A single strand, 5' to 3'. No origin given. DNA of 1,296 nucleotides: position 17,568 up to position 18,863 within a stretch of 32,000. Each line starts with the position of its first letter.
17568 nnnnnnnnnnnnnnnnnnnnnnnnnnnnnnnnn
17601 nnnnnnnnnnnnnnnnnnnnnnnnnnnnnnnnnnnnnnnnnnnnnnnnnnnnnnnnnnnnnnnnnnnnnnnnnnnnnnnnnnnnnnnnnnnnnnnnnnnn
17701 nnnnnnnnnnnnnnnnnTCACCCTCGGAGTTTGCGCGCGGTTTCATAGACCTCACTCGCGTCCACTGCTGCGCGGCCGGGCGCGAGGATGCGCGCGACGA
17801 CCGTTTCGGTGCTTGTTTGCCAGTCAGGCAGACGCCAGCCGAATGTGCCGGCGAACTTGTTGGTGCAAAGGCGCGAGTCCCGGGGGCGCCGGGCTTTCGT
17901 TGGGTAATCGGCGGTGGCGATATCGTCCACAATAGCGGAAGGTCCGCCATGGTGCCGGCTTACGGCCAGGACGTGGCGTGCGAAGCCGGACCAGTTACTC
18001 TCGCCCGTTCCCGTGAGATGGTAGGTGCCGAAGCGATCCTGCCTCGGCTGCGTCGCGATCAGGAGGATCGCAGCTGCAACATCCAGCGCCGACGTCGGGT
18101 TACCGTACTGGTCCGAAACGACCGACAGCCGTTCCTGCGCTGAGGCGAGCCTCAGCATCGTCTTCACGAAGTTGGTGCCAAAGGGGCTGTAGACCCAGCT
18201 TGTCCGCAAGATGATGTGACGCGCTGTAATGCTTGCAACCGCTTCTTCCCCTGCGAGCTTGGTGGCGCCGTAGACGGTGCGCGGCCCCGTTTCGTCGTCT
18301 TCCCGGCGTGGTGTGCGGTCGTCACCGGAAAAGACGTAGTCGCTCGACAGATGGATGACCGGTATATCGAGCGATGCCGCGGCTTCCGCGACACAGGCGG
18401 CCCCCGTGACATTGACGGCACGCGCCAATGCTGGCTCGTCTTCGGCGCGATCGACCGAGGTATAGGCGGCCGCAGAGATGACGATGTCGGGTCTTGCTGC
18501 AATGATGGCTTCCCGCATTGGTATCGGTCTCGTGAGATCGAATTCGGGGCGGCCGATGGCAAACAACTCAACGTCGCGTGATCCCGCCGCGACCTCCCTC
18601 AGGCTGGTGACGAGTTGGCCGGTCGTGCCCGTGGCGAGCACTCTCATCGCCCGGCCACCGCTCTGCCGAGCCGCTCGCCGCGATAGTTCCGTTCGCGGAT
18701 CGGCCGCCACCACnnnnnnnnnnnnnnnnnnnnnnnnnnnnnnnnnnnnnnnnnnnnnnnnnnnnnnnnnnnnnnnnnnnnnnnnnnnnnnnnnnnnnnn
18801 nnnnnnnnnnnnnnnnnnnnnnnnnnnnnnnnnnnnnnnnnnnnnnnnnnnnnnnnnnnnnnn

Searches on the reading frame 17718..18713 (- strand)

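Call 11: search_protein_families(library=pfam, proteins=[window:17718-18713:-], max_evalue=0.001)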
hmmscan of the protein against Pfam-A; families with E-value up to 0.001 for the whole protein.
window:17718-18713:- (331 aa): 5 families
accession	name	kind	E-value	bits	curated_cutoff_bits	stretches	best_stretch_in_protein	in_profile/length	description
PF04321.23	RmlD_sub_bind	-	2e-89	299.9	27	1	23-308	1-284/287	RmlD substrate binding domain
PF01370.27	Epimerase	-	7.6e-22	78.3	20.9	1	28-226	4-231/240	NAD dependent epimerase/dehydratase family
PF16363.11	GDP_Man_Dehyd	-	3.5e-11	43.6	27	1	59-187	60-197/332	GDP-mannose 4,6 dehydratase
PF02719.21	Polysacc_synt_2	-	9.6e-07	28.7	20.2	1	66-174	69-164/293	Polysaccharide biosynthesis protein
PF07993.18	NAD_binding_4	-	6.1e-05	22.7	20.1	1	72-176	86-209/258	Male sterility protein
